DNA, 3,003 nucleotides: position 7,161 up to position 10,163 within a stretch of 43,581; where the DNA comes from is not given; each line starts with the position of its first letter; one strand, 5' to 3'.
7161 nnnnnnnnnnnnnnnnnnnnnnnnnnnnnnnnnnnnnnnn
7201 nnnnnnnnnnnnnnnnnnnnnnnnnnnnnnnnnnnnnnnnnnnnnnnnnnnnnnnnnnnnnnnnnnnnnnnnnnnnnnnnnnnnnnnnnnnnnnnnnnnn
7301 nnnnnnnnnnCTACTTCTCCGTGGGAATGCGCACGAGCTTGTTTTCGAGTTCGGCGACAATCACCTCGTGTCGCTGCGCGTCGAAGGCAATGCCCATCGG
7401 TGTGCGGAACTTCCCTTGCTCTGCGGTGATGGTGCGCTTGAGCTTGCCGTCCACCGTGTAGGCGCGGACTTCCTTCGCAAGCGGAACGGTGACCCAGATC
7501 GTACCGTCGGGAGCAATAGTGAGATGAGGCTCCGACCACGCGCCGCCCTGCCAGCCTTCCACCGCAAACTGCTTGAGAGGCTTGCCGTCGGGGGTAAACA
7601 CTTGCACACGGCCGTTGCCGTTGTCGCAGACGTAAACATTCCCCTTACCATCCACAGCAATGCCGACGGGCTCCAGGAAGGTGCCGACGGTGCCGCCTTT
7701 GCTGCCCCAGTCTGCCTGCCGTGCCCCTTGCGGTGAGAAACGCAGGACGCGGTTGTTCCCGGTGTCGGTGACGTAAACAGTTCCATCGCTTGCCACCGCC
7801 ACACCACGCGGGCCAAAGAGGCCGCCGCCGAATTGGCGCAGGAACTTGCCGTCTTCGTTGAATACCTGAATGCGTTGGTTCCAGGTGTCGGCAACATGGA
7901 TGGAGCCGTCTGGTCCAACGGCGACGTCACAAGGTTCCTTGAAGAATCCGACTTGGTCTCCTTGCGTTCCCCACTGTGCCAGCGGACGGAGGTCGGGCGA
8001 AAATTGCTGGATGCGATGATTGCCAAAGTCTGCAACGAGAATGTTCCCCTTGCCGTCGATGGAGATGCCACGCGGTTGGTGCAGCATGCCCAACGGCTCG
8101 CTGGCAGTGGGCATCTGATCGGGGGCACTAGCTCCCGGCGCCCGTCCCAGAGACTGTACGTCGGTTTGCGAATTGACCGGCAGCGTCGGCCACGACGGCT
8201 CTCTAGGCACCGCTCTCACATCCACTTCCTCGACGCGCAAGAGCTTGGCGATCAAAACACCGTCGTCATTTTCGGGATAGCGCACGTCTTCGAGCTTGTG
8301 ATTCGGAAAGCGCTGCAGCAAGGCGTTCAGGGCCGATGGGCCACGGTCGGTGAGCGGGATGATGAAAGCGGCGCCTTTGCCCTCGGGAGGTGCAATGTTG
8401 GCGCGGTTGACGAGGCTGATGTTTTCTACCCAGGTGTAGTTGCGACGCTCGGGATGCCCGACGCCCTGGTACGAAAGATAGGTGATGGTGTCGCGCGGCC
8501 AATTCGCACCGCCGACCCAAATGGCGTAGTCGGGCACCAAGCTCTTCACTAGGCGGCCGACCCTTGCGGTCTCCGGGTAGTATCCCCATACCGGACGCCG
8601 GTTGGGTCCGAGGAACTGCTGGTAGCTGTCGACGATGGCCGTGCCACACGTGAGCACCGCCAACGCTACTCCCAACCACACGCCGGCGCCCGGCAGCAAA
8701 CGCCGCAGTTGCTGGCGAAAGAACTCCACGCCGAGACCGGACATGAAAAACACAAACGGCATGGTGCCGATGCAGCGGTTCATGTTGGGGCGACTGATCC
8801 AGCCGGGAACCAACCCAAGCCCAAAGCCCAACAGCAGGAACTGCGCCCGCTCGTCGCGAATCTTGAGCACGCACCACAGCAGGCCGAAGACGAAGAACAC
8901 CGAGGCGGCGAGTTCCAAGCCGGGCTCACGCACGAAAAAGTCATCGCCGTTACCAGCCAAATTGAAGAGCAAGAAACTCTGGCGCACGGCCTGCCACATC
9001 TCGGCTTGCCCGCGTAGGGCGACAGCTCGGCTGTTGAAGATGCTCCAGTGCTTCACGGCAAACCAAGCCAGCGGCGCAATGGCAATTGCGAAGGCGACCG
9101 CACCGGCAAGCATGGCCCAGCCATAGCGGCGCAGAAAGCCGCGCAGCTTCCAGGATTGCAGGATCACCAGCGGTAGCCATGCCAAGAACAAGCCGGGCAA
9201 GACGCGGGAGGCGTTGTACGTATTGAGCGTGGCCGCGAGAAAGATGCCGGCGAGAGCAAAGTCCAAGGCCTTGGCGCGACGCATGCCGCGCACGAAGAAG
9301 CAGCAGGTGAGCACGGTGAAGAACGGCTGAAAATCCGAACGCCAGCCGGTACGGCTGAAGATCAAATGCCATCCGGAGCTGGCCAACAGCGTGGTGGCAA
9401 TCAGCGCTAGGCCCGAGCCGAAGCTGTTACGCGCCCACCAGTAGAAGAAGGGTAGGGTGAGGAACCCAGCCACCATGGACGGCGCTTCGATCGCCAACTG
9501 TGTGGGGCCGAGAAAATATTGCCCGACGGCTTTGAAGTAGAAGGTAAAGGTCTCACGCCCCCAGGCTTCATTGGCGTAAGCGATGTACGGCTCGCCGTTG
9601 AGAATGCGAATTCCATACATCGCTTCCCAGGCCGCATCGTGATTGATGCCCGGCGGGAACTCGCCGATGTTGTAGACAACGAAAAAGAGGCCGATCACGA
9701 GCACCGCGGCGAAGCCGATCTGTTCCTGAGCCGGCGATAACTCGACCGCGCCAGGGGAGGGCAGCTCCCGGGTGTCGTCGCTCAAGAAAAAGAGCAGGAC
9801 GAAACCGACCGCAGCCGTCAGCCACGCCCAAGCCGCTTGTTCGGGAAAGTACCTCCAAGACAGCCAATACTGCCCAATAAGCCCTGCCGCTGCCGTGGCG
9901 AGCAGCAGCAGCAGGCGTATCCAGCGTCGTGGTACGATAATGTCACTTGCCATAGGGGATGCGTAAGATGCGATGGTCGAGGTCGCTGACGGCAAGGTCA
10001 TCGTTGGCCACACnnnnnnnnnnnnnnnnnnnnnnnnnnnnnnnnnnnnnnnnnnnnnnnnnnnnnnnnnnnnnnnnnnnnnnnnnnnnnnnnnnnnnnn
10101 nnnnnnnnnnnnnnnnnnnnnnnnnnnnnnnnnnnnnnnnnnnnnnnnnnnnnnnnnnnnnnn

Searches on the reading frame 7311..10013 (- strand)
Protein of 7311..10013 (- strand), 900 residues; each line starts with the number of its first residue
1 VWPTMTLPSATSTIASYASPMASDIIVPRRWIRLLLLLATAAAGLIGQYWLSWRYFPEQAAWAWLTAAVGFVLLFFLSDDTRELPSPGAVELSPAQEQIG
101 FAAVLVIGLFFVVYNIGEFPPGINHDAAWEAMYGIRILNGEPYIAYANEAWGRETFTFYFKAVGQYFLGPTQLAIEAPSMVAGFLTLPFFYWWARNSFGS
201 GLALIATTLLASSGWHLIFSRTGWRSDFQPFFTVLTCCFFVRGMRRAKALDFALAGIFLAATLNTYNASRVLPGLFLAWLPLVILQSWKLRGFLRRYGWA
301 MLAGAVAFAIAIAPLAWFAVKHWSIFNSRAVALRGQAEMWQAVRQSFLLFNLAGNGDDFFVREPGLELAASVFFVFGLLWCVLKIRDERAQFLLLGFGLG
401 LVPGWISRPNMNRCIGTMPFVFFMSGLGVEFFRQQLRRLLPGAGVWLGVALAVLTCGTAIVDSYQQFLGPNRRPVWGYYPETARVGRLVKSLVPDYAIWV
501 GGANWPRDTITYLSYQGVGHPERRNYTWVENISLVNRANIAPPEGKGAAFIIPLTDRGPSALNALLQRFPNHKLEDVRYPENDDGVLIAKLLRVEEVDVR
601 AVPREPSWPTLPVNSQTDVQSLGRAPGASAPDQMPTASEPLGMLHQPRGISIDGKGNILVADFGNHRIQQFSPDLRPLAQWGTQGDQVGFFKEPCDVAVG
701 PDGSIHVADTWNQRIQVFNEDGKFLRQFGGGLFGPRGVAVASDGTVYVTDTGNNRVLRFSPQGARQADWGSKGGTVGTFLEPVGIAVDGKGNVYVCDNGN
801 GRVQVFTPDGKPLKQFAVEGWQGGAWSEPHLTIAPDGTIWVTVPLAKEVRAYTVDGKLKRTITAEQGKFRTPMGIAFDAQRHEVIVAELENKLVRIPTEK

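Call 5: search_protein_families(library=pfam, proteins=[window:7311-10013:-], max_evalue=0.01)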
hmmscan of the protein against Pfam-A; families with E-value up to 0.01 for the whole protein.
window:7311-10013:- (900 aa): 10 families
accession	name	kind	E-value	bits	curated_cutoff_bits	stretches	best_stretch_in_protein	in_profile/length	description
PF01436.27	NHL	-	4.1e-38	128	20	4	779-806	1-28/28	NHL repeat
PF08450.18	SGL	-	7.9e-14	52.3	26.3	1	782-816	186-220/246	SMP-30/Gluconolactonase/LRE-like region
PF24684.1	Vgb_lyase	-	2.6e-10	40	50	1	693-895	98-289/290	Virginiamycin B lyase family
PF25021.1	TEN_NHL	-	1.4e-08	34.5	27.1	0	734-756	331-353/357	Teneurin NHL domain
PF13449.12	Phytase-like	-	5e-07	30.4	27.6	0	735-769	70-104/284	Esterase-like activity of phytase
PF22701.2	Mala_s_1-like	-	8.4e-07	29.4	27.5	0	782-826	90-133/195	Mal s 1 allergenic protein-like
PF06739.17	SBBP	-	2e-05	24.9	20.5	0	781-796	14-29/38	Beta-propeller repeat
PF13231.12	PMT_2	-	5.5e-05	23.9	26.1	1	157-317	6-160/160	Dolichyl-phosphate-mannose-protein mannosyltransferase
PF17170.10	DUF5128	-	0.00024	20.8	22.9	0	742-811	52-123/321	6-bladed beta-propeller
PF23500.1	DUF7133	-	0.0018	18.1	27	0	693-716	330-353/385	Domain of unknown function (DUF7133)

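Call 69: search_solved_structures(query=window:7311-10013:-, max_evalue=0.1)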
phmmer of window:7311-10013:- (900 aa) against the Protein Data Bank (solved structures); distinct sequences matched with E-value up to 0.1: 71 (the best 60 are shown).
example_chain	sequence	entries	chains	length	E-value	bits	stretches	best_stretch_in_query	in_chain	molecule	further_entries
6fpt_A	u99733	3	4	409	3.7e-53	183.9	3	641-820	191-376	E3 ubiquitin-protein ligase TRIM71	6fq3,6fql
3wwa_A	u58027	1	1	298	2.1e-47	164.9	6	731-804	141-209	Pizza7H protein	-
6ren_A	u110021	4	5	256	4.4e-44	153.9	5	731-804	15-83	3fPizza6-SH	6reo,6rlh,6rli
8j72_A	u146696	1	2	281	4.6e-43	150.5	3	645-759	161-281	E3 ubiquitin-protein ligase TRIM71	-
9jur_A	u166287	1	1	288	4.9e-43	150.4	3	645-759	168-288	E3 ubiquitin-protein ligase TRIM71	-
7qrx_A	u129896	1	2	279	5e-43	150.4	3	646-759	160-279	E3 ubiquitin-protein ligase TRIM71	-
6d69_A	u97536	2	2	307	6e-42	146.8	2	676-831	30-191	NHL Repeat Region of D. melanogaster Thin | Thin, isoform D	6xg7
6f0t_A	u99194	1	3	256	1.1e-41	145.9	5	731-803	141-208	Pizza6-SFW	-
6qsd_A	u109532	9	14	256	1.3e-41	145.7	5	731-804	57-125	Pizza6S | Pizza6-S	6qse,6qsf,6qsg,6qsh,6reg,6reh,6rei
3ww9_A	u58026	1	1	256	2.4e-40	141.5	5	731-804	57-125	pizza6 protein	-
7zqg_A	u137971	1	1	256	8.2e-40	139.8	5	731-804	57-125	Pizza6-KSH-TSH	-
7zq2_A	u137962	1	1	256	3.7e-39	137.6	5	731-804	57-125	Pizza6-RSH-TSH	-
7zcj_A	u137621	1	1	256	9.4e-39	136.3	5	731-804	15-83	Pizza6-TNH-TSH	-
7zpw_A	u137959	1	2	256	1.1e-38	136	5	731-804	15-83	Pizza6-TSK-TSH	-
6f0s_A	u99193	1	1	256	2e-38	135.2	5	731-804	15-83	Pizza6-SYW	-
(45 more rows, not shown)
